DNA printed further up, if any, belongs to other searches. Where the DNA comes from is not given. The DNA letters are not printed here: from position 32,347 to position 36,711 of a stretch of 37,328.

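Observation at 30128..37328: Envelope operon: CarboxypepD_reg membrane protein, giant tail-fibre-like protein and Wzy-like/TPR membrane protein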

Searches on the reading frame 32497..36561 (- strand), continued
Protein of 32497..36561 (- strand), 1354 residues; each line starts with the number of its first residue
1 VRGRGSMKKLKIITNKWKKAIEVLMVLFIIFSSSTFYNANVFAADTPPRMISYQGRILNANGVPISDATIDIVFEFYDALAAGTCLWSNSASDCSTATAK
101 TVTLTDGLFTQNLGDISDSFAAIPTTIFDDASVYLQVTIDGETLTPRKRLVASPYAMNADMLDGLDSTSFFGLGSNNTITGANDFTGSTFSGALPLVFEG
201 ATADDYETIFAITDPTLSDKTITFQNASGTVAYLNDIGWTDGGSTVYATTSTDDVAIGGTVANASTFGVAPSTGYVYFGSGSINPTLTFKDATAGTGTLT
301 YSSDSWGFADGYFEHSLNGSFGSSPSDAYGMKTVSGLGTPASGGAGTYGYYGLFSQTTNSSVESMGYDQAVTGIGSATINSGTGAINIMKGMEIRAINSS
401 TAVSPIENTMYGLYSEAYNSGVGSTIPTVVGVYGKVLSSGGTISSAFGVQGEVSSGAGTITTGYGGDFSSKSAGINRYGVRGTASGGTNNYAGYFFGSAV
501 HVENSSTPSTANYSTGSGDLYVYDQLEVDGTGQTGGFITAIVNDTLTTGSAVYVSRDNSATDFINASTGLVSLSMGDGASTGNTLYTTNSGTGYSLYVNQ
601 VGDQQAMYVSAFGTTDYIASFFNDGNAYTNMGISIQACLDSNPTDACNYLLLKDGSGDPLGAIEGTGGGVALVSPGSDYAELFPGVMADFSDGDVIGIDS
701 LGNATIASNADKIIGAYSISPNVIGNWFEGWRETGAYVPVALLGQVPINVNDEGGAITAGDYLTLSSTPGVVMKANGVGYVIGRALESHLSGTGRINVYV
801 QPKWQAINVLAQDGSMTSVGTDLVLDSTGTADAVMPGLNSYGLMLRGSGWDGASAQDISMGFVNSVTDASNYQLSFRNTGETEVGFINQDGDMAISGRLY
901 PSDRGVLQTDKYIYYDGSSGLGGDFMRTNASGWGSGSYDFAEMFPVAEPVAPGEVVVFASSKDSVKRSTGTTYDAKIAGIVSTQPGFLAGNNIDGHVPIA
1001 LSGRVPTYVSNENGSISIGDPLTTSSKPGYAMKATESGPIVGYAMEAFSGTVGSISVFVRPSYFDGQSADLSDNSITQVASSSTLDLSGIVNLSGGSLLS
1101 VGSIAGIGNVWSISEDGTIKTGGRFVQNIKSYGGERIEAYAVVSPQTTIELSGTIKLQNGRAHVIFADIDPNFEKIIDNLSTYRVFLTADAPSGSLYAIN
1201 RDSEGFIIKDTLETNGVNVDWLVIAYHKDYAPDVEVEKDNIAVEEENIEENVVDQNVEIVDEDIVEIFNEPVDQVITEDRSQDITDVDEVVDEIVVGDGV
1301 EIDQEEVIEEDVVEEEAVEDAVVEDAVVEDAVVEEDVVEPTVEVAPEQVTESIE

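Call 18: find_encoding_contigs(protein=P0067, flank=9000, max_places=1)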
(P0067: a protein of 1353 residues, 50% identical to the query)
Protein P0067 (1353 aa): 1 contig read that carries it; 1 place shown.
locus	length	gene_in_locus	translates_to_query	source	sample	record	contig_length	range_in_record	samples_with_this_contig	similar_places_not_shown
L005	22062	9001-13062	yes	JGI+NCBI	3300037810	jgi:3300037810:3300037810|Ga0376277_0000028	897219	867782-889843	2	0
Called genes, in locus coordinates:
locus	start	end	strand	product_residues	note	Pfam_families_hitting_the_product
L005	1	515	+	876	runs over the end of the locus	PF02739:5_3_exonuc_N, PF01367:5_3_exonuc, PF00476:DNA_pol_A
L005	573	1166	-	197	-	-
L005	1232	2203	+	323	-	PF21694:DNA_pol3_delta_C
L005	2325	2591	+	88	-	PF01649:Ribosomal_S20p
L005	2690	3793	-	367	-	PF02646:RmuC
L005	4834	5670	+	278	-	-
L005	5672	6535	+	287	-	-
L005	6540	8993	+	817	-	-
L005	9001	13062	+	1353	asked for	-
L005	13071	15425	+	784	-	PF13181:TPR_8 (faint), PF07719:TPR_2 (faint), PF13428:TPR_14 (faint), PF21033:RMD1-3 (faint), PF23914:TPR_CcmH_CycH (faint), PF13432:TPR_16 (weak), PF14559:TPR_19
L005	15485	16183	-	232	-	-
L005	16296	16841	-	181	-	-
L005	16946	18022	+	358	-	PF01926:MMR_HSR1, PF02421:FeoB_N, PF06071:YchF-GTPase_C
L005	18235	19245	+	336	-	-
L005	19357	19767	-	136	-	-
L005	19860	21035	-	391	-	PF01555:N6_N4_Mtase (weak), PF01170:UPF0020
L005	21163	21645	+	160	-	PF01250:Ribosomal_S6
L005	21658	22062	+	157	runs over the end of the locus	PF00436:SSB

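Call 31: search_protein_families(library=pfam, max_evalue=0.01, proteins=[P0013, P0016, P0025, P0027, P0047, P0087])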
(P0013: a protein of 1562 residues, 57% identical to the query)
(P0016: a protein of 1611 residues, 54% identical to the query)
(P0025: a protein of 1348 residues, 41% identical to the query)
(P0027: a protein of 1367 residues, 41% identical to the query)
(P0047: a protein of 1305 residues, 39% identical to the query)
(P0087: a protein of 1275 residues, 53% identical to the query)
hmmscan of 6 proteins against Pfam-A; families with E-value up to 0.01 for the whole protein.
P0013 (1562 aa): 1 family
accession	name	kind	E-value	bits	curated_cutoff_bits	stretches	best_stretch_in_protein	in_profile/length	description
PF11962.13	Peptidase_G2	-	2.6e-06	27.4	25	1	863-933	36-98/228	Peptidase_G2, IMC autoproteolytic cleavage domain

P0016 (1611 aa): 1 family
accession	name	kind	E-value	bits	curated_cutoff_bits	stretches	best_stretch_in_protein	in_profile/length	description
PF11962.13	Peptidase_G2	-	3.3e-06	27.1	25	0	871-931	38-99/228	Peptidase_G2, IMC autoproteolytic cleavage domain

P0025 (1348 aa): 1 family
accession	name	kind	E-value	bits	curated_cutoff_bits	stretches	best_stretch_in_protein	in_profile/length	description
PF11962.13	Peptidase_G2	-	2.3e-05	24.4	25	0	659-725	33-98/228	Peptidase_G2, IMC autoproteolytic cleavage domain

P0027 (1367 aa): 1 family
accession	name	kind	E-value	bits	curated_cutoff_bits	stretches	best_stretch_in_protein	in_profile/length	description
PF11962.13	Peptidase_G2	-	6.8e-08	32.6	25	1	685-754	36-98/228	Peptidase_G2, IMC autoproteolytic cleavage domain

P0047 (1305 aa): 1 family
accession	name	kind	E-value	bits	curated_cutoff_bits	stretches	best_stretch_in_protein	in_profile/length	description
PF11962.13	Peptidase_G2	-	9.1e-06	25.7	25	1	603-673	31-97/228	Peptidase_G2, IMC autoproteolytic cleavage domain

P0087 (1275 aa): 1 family
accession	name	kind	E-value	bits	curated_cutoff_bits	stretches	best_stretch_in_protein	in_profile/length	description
PF11962.13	Peptidase_G2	-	3.7e-09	36.8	25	1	559-648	12-98/228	Peptidase_G2, IMC autoproteolytic cleavage domain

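Call 47: find_encoding_contigs(protein=P0082, flank=10000, max_places=1)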
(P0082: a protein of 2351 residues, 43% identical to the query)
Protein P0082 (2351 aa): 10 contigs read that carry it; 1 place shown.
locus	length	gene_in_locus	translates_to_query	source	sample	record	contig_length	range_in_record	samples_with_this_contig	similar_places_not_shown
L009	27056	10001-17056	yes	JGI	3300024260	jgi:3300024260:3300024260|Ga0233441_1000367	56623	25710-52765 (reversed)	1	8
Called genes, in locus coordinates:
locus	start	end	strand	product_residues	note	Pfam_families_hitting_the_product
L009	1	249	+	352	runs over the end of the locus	-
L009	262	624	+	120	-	-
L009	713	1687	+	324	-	PF06144:DNA_pol3_delta (weak), PF21694:DNA_pol3_delta_C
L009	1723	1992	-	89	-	PF01649:Ribosomal_S20p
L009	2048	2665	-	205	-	-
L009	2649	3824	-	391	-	PF02646:RmuC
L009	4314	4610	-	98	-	-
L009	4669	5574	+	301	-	-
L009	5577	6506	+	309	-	-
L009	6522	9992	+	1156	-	PF00041:fn3 (faint), PF16656:Pur_ac_phosph_N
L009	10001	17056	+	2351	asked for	-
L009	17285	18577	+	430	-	-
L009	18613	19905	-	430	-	-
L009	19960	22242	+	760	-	PF13181:TPR_8 (faint), PF13414:TPR_11 (faint), PF21033:RMD1-3 (faint), PF07719:TPR_2 (faint), PF13428:TPR_14 (faint), PF14559:TPR_19 (weak), PF13432:TPR_16 (weak), PF14559:TPR_19 (weak), +4 more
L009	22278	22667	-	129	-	-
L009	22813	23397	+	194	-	-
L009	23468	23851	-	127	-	PF20274:cREC_REC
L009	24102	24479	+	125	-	-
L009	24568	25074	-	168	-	-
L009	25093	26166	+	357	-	PF01926:MMR_HSR1, PF02421:FeoB_N (weak), PF06071:YchF-GTPase_C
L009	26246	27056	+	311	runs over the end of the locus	-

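Call 48: find_encoding_contigs(protein=P0060, flank=10000, max_places=1)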
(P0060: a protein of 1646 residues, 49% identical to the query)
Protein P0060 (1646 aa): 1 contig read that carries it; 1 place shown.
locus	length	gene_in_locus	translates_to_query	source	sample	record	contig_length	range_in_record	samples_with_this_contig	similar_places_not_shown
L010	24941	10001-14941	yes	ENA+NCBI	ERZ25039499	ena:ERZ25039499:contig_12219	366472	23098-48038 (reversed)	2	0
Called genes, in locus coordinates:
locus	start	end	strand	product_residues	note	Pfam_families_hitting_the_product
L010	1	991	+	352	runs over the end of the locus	PF21694:DNA_pol3_delta_C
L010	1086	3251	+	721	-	PF00270:DEAD, PF04851:ResIII, PF18766:SWI2_SNF2, PF00271:Helicase_C, PF14882:INT_rpt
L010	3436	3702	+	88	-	PF01649:Ribosomal_S20p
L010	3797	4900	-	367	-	PF02646:RmuC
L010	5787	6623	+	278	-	-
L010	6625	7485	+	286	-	-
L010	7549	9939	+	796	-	PF17210:SdrD_B (faint), PF13715:CarbopepD_reg_2 (faint), PF13620:CarboxypepD_reg (weak)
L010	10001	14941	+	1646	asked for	-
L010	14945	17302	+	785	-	PF13428:TPR_14 (faint), PF23914:TPR_CcmH_CycH (faint), PF07719:TPR_2 (faint), PF13432:TPR_16, PF14559:TPR_19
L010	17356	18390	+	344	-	-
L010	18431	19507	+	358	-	PF01926:MMR_HSR1, PF02421:FeoB_N, PF06071:YchF-GTPase_C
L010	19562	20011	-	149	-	-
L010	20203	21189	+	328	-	-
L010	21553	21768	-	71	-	-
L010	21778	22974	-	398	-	PF01555:N6_N4_Mtase (weak), PF01170:UPF0020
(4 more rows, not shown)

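Call 49: find_encoding_contigs(protein=P0104, flank=10000, max_places=1)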
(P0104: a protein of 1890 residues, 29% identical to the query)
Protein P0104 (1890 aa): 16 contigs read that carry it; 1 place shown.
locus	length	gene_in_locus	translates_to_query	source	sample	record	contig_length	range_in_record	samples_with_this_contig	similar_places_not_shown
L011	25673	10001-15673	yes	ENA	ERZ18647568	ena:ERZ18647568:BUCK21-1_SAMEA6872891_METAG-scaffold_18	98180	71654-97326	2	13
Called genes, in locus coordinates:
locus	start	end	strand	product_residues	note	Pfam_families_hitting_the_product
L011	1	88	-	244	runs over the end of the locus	PF00805:Pentapeptide, PF13576:Pentapeptide_3 (faint), PF00805:Pentapeptide (weak), PF13599:Pentapeptide_4 (weak), PF00805:Pentapeptide (weak)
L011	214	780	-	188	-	-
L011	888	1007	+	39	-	-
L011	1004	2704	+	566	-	-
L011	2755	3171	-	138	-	PF01245:Ribosomal_L19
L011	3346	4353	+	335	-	-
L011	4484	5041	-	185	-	PF00625:Guanylate_kin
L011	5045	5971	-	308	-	PF01479:S4, PF00849:PseudoU_synth_2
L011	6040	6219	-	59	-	-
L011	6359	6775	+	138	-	-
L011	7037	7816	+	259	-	PF00963:Cohesin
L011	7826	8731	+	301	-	-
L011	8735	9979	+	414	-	PF00963:Cohesin (weak)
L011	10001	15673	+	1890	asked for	-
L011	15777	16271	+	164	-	-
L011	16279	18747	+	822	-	PF07719:TPR_2 (faint), PF13181:TPR_8 (faint), PF13428:TPR_14 (faint), PF23914:TPR_CcmH_CycH (faint), PF21033:RMD1-3 (faint), PF13414:TPR_11 (faint), PF13432:TPR_16 (weak), PF14559:TPR_19 (weak), +2 more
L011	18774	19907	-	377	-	-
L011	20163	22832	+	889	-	PF00133:tRNA-synt_1, PF09334:tRNA-synt_1g (weak), PF00133:tRNA-synt_1, PF08264:Anticodon_1, PF10458:Val_tRNA-synt_C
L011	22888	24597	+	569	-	PF03485:Arg_tRNA_synt_N, PF00750:tRNA-synt_1d, PF05746:DALR_1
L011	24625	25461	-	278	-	-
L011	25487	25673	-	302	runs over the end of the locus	PF09924:LPG_synthase_C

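Call 50: search_protein_families(library=pfam, max_evalue=0.1, proteins=[L011:7037-7816:+, L011:7826-8731:+, L011:8735-9979:+, L011:15777-16271:+, L009:4669-5574:+, L009:5577-6506:+, L009:6522-9992:+, L004:5151-6071:+, L004:6102-6944:+, L004:6941-9004:+])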
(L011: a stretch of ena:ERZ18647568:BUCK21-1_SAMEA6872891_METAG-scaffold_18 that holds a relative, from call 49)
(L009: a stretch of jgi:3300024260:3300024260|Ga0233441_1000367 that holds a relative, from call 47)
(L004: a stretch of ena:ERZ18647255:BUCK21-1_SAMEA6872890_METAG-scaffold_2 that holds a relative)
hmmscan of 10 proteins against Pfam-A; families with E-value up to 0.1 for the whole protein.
L011:7037-7816:+ (259 aa): 1 family
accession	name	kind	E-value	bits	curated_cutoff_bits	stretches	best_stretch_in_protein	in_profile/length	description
PF00963.24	Cohesin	-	3.3e-10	40.7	24.1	1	39-143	9-119/139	Cohesin domain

L011:7826-8731:+ (301 aa): 3 families
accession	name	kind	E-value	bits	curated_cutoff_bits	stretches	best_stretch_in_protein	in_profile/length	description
PF00404.24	Dockerin_1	-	1.4e-07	32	22.9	1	250-294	2-53/57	Dockerin type I domain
PF09136.16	Glucodextran_B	-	0.00039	20.7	27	1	190-236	28-72/83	Glucodextranase, domain B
PF08308.17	PEGA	-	0.081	13.3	20.8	0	189-205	9-25/71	PEGA domain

L011:8735-9979:+ (414 aa): 1 family
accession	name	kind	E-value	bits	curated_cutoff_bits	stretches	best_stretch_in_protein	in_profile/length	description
PF00963.24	Cohesin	-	8.3e-06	26.5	24.1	1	31-134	5-118/139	Cohesin domain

L011:15777-16271:+ (164 aa): 0 families

L009:4669-5574:+ (301 aa): 0 families

L009:5577-6506:+ (309 aa): 2 families
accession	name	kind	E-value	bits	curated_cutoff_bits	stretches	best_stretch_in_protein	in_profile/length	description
PF06280.18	fn3_5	-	0.0086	17.2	27.6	1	43-117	13-89/112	Fn3-like domain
PF01002.24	Flavi_NS2B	-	0.069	13.5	23.5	0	122-210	12-101/127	Flavivirus non-structural protein NS2B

L009:6522-9992:+ (1156 aa): 5 families
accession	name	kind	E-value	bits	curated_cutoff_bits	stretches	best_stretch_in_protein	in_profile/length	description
PF16656.11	Pur_ac_phosph_N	-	2.5e-14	54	30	2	220-300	8-93/93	Purple acid Phosphatase, N-terminal domain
PF00041.27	fn3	-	2e-12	47.6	25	2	216-296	4-81/84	Fibronectin type III domain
PF16323.11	DUF4959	-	0.027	15.2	32.9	0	201-299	7-105/106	Domain of unknown function (DUF4959)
PF22540.1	RET_CRD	-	0.052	14.3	26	0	531-568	34-73/103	RET, Cysteine Rich Domain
PF25059.1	FN3_DSCAM-DSCAML_C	-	0.052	14.3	39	0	262-308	43-87/89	DSCAM/DSCAML C-terminal Fn3-like domain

L004:5151-6071:+ (306 aa): 0 families

L004:6102-6944:+ (280 aa): 0 families

L004:6941-9004:+ (687 aa): 1 family
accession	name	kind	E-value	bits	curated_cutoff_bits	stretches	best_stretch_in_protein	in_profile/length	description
PF07210.18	DUF1416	-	0.00048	20.4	23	0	439-481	31-72/97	Protein of unknown function (DUF1416)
